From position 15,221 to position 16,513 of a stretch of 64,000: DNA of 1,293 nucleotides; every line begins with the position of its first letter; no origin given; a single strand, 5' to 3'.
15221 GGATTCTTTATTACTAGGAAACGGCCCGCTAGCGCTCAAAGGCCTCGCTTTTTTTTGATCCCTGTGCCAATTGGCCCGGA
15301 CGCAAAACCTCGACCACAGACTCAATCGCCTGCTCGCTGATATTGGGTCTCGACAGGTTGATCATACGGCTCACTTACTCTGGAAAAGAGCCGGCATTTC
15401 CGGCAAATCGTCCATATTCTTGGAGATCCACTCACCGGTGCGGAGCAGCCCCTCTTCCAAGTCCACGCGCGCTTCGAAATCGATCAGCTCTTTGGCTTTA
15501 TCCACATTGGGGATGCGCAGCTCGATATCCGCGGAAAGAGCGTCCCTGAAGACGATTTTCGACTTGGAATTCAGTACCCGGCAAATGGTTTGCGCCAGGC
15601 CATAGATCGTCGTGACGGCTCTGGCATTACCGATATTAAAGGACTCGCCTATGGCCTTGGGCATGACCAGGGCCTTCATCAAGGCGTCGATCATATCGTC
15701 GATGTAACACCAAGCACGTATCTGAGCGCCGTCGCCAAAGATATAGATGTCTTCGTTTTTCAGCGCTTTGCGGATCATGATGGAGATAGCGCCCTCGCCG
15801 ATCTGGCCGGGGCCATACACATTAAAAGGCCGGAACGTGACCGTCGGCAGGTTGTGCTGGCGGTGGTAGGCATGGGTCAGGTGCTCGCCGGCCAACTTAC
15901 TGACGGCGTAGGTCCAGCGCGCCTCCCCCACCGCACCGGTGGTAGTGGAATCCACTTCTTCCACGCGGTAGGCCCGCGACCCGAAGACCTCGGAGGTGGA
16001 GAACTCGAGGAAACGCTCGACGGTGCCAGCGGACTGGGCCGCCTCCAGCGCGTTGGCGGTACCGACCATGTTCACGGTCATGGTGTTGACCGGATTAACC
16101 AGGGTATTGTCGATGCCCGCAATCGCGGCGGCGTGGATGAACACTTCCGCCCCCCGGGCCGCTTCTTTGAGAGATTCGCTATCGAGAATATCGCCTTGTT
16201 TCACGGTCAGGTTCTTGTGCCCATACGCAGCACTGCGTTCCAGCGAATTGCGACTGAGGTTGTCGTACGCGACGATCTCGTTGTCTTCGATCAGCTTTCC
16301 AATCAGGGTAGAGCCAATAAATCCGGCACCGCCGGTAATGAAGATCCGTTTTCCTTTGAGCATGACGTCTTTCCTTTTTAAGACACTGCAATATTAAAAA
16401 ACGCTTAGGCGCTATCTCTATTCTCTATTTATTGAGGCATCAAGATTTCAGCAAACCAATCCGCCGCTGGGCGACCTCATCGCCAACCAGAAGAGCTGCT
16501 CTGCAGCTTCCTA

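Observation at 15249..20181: Perfect ~1.06-kb direct repeat duplicates an ArnA-like SDR gene plus the first ~80 nt of a DegT aminotransferase gene inside the polysaccharide locus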

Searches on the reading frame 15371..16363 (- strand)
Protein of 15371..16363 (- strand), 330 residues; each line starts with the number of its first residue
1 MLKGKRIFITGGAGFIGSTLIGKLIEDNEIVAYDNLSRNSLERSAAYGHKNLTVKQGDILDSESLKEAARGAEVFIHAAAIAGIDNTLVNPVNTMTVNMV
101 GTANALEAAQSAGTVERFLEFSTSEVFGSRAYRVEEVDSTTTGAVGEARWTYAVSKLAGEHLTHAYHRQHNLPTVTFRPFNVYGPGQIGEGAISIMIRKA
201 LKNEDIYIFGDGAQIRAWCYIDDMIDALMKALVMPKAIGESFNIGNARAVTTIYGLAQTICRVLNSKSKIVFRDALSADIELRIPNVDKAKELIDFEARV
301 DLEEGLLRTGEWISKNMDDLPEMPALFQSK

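Call 6: search_protein_families(library=pfam, proteins=[window:15371-16363:-])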
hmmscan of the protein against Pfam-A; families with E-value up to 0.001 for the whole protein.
window:15371-16363:- (330 aa): 8 families
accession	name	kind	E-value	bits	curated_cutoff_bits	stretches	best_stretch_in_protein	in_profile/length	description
PF01370.27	Epimerase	-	9.6e-56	189.3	20.9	1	7-245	1-240/240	NAD dependent epimerase/dehydratase family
PF16363.11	GDP_Man_Dehyd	-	4.3e-45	155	27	1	8-306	1-329/332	GDP-mannose 4,6 dehydratase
PF01073.25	3Beta_HSD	-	2e-25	89.8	22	1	9-231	2-228/280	3-beta hydroxysteroid dehydrogenase/isomerase family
PF07993.18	NAD_binding_4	-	3.4e-17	62.9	20.1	1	60-189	77-214/258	Male sterility protein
PF04321.23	RmlD_sub_bind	-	3.2e-16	59.7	27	1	6-268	2-235/287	RmlD substrate binding domain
PF02719.21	Polysacc_synt_2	-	8.4e-12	45.3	20.2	1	7-123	1-128/293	Polysaccharide biosynthesis protein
PF13460.12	NAD_binding_10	-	6.5e-10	39.6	27.2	1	11-143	1-118/184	NAD(P)H-binding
PF05368.20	NmrA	-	9.5e-06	25.9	27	1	5-119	3-103/298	NmrA-like family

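Call 9: find_encoding_contigs(protein=window:15371-16363:-, flank=10000, max_places=10)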
Protein window:15371-16363:- (330 aa): 19 contigs read that carry it; 10 places shown.
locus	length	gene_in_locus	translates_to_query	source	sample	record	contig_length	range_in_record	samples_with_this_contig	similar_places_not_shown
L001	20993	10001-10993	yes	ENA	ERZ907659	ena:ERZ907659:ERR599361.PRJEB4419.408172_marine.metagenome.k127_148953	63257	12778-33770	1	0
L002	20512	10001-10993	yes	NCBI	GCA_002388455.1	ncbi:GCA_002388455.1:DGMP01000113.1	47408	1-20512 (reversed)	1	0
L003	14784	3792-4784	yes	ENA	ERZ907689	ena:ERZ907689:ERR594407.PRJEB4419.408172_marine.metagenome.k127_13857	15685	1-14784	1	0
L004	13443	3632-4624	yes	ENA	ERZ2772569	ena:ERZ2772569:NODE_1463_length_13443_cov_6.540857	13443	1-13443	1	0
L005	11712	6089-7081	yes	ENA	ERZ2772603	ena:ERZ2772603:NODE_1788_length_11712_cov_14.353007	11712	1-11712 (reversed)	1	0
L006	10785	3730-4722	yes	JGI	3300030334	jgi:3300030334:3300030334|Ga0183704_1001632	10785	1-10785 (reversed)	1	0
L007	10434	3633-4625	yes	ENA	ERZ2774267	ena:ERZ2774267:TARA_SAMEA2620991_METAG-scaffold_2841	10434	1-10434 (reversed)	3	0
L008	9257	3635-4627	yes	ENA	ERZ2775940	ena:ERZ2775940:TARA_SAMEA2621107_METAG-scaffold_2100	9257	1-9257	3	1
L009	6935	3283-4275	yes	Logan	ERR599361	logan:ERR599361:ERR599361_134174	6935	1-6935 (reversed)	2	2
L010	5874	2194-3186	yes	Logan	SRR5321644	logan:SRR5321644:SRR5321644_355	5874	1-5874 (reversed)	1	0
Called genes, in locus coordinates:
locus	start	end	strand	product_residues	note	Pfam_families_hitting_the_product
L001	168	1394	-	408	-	PF13205:Big_5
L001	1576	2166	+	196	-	PF01205:Impact_N, PF09186:DUF1949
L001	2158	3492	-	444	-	-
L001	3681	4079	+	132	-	PF07045:DUF1330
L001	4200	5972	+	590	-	PF03600:CitMHS, PF02080:TrkA_C, PF06808:DctM (weak), PF03600:CitMHS (weak)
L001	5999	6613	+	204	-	PF06414:Zeta_toxin (weak), PF01583:APS_kinase, PF13238:AAA_18 (weak), PF13671:AAA_33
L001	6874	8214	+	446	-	PF03721:UDPG_MGDP_dh_N, PF00984:UDPG_MGDP_dh, PF14833:NAD_binding_11 (faint), PF03720:UDPG_MGDP_dh_C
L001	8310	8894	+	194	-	PF00132:Hexapep (weak), PF25084:LbH_EIF2B (weak), PF25087:GMPPB_C (faint), PF14602:Hexapep_2 (faint)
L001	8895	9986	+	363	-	PF00155:Aminotran_1_2, PF01041:DegT_DnrJ_EryC1, PF01053:Cys_Met_Meta_PP (weak), PF01212:Beta_elim_lyase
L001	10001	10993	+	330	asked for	PF01073:3Beta_HSD, PF01370:Epimerase, PF02719:Polysacc_synt_2, PF04321:RmlD_sub_bind, PF05368:NmrA (weak), PF07993:NAD_binding_4, PF13460:NAD_binding_10, PF16363:GDP_Man_Dehyd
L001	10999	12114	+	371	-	PF00155:Aminotran_1_2, PF01041:DegT_DnrJ_EryC1, PF01212:Beta_elim_lyase (weak), PF01053:Cys_Met_Meta_PP (faint)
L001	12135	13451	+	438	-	-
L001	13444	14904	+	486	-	PF01943:Polysacc_synt, PF13440:Polysacc_synt_3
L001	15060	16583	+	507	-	PF14052:Caps_assemb_Wzi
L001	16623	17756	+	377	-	PF02563:Poly_export, PF10531:SLBB, PF22461:SLBB_2, PF10531:SLBB (weak), PF22461:SLBB_2, PF18412:Wza_C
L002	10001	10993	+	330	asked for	PF01073:3Beta_HSD, PF01370:Epimerase, PF02719:Polysacc_synt_2, PF04321:RmlD_sub_bind, PF05368:NmrA (weak), PF07993:NAD_binding_4, PF13460:NAD_binding_10, PF16363:GDP_Man_Dehyd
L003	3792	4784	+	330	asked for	PF01073:3Beta_HSD, PF01370:Epimerase, PF02719:Polysacc_synt_2, PF04321:RmlD_sub_bind, PF05368:NmrA (weak), PF07993:NAD_binding_4, PF13460:NAD_binding_10, PF16363:GDP_Man_Dehyd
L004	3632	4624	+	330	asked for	PF01073:3Beta_HSD, PF01370:Epimerase, PF02719:Polysacc_synt_2, PF04321:RmlD_sub_bind, PF05368:NmrA (weak), PF07993:NAD_binding_4, PF13460:NAD_binding_10, PF16363:GDP_Man_Dehyd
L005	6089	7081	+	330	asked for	PF01073:3Beta_HSD, PF01370:Epimerase, PF02719:Polysacc_synt_2, PF04321:RmlD_sub_bind, PF05368:NmrA (weak), PF07993:NAD_binding_4, PF13460:NAD_binding_10, PF16363:GDP_Man_Dehyd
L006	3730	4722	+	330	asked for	PF01073:3Beta_HSD, PF01370:Epimerase, PF02719:Polysacc_synt_2, PF04321:RmlD_sub_bind, PF05368:NmrA (weak), PF07993:NAD_binding_4, PF13460:NAD_binding_10, PF16363:GDP_Man_Dehyd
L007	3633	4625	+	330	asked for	PF01073:3Beta_HSD, PF01370:Epimerase, PF02719:Polysacc_synt_2, PF04321:RmlD_sub_bind, PF05368:NmrA (weak), PF07993:NAD_binding_4, PF13460:NAD_binding_10, PF16363:GDP_Man_Dehyd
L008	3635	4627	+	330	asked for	PF01073:3Beta_HSD, PF01370:Epimerase, PF02719:Polysacc_synt_2, PF04321:RmlD_sub_bind, PF05368:NmrA (weak), PF07993:NAD_binding_4, PF13460:NAD_binding_10, PF16363:GDP_Man_Dehyd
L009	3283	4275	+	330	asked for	PF01073:3Beta_HSD, PF01370:Epimerase, PF02719:Polysacc_synt_2, PF04321:RmlD_sub_bind, PF05368:NmrA (weak), PF07993:NAD_binding_4, PF13460:NAD_binding_10, PF16363:GDP_Man_Dehyd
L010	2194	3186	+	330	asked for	PF01073:3Beta_HSD, PF01370:Epimerase, PF02719:Polysacc_synt_2, PF04321:RmlD_sub_bind, PF05368:NmrA (weak), PF07993:NAD_binding_4, PF13460:NAD_binding_10, PF16363:GDP_Man_Dehyd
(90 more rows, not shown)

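Call 12: search_protein_families(library=ncbifam, proteins=[window:15371-16363:-], max_evalue=0.01)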
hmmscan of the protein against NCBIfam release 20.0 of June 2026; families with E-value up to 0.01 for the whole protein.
window:15371-16363:- (330 aa): 40 families (the best 25 are shown)
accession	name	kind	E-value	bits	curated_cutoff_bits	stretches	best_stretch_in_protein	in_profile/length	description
TIGR01181.1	dTDP_gluc_dehyt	equivalog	1.2e-48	165.9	365.1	1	7-317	2-315/321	dTDP-glucose 4,6-dehydratase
TIGR04180.1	EDH_00030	hypoth_equivalog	1.3e-40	139.3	475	1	7-297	1-293/297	NAD-dependent 4,6-dehydratase LegB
NF007582.0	PRK10217.1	equivalog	2.8e-32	112.2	698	1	5-266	2-272/355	dTDP-glucose 4,6-dehydratase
NF007490.0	PRK10084.1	subfamily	3.9e-32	111.6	649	1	6-266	2-279/361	dTDP-glucose 4,6-dehydratase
NF011728.1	PRK15181.1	equivalog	4.7e-29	101.5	760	1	2-313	13-337/348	Vi polysaccharide biosynthesis UDP-N-acetylglucosaminuronic acid C-4 epimerase TviC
NF047922.1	GDPFucSynFcl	equivalog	1e-27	97.4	500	1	4-317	2-305/308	GDP-L-fucose synthase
TIGR01179.1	galE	equivalog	2.1e-27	95.8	262.3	1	6-317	1-329/332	UDP-glucose 4-epimerase GalE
NF008872.0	PRK11908.1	equivalog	3.6e-27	95.3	294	1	5-309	2-331/349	bifunctional UDP-4-keto-pentose/UDP-xylose synthase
NF005998.1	PRK08125.1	equivalog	3.4e-22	78.6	777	1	4-306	315-642/649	bifunctional UDP-4-amino-4-deoxy-L-arabinose formyltransferase/UDP-glucuronic acid oxidase ArnA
TIGR02197.1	heptose_epim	equivalog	5.7e-22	78.3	274.6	1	7-274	1-270/316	ADP-glyceromanno-heptose 6-epimerase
NF042422.1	oxyalk_red_OleD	equivalog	5.1e-20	72.1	580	1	6-233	2-216/329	2-alkyl-3-oxoalkanoate reductase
TIGR02622.1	CDP_4_6_dhtase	equivalog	5.7e-19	68.5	278.45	1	3-317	3-334/352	CDP-glucose 4,6-dehydratase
TIGR03466.1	HpnA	hypoth_equivalog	8.8e-17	61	367.65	1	6-203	2-191/327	hopanoid-associated sugar epimerase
TIGR01214.1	rmlD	equivalog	7.7e-16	58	224.05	1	6-268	1-230/285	dTDP-4-dehydrorhamnose reductase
NF042423.1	oxyalk_red_Shew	equivalog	2.3e-15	56.5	580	1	4-251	8-245/331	2-alkyl-3-oxoalkanoate reductase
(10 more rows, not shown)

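Call 24: find_encoding_contigs(protein=window:15371-16357:-, flank=3000, max_places=10)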
Protein window:15371-16357:- (328 aa): 1 contig read that carries it; 1 place shown.
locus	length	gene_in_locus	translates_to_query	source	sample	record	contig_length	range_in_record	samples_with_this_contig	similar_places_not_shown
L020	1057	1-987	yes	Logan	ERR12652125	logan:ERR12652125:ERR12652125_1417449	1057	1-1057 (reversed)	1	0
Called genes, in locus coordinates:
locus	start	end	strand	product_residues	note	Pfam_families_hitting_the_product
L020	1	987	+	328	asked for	?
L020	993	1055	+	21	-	?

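Call 33: search_solved_structures(query=window:15371-16363:-, max_evalue=1e-20)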
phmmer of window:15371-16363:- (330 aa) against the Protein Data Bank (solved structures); distinct sequences matched with E-value up to 1e-20: 34.
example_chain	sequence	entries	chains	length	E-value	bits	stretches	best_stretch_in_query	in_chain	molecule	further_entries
8vr2_A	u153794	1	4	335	8.3e-179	596.6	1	2-328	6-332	NAD-dependent epimerase/dehydratase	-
6pmh_A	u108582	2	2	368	3.2e-42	148.1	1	3-318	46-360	UDP-glucose 4-epimerase related protein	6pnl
4lk3_A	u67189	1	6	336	7.2e-37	130.5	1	5-317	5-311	UDP-glucuronic acid decarboxylase 1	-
4gll_A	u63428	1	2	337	9.2e-37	130.2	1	5-317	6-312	UDP-glucuronic acid decarboxylase 1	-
2b69_A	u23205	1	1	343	1e-36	130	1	5-317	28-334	UDP-glucuronate decarboxylase 1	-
4m55_A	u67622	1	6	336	1.4e-36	129.6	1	5-317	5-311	UDP-glucuronic acid decarboxylase 1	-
6bi4_A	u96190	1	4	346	2.5e-35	125.5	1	6-317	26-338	dTDP-glucose 4,6-dehydratase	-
6bwl_A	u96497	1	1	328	4.6e-35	124.6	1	6-315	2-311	Pal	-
6wjb_A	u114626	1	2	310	1.3e-34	123.1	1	4-308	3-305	NAD-dependent epimerase/dehydratase family protein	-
4zrm_A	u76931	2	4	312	1.7e-34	122.7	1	6-317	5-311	UDP-glucose 4-epimerase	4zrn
6wj9_A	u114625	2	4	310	6.4e-34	120.8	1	4-308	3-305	NAD-dependent epimerase/dehydratase family protein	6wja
3ruc_A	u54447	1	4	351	4.3e-32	114.8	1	5-313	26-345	WbgU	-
3ru7_A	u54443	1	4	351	7.8e-32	114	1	5-313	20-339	WbgU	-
3ru9_A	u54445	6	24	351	8.2e-32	113.9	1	5-313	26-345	WbgU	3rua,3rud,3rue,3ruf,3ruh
3lu1_A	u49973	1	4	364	9.3e-32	113.7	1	5-313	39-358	WbgU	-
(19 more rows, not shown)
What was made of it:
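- On UXS/ArnA-type UDP-uronate decarboxylase (extended SDR): After 8vr2 (E 8e-179) and 6pmh (named a UDP-glucose 4-epimerase related protein, E 3e-42), the next PDB hits are UDP-glucuronate decarboxylases at E 1e-37 (call 33).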

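Call 36: search_solved_structures(query=window:15371-16363:-, max_evalue=1e-100, show_alignments=1)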
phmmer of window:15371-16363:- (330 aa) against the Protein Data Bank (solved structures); distinct sequences matched with E-value up to 1e-100: 1.
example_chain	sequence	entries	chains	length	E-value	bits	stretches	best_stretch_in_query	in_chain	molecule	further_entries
8vr2_A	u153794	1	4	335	8.3e-179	596.6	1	2-328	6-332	NAD-dependent epimerase/dehydratase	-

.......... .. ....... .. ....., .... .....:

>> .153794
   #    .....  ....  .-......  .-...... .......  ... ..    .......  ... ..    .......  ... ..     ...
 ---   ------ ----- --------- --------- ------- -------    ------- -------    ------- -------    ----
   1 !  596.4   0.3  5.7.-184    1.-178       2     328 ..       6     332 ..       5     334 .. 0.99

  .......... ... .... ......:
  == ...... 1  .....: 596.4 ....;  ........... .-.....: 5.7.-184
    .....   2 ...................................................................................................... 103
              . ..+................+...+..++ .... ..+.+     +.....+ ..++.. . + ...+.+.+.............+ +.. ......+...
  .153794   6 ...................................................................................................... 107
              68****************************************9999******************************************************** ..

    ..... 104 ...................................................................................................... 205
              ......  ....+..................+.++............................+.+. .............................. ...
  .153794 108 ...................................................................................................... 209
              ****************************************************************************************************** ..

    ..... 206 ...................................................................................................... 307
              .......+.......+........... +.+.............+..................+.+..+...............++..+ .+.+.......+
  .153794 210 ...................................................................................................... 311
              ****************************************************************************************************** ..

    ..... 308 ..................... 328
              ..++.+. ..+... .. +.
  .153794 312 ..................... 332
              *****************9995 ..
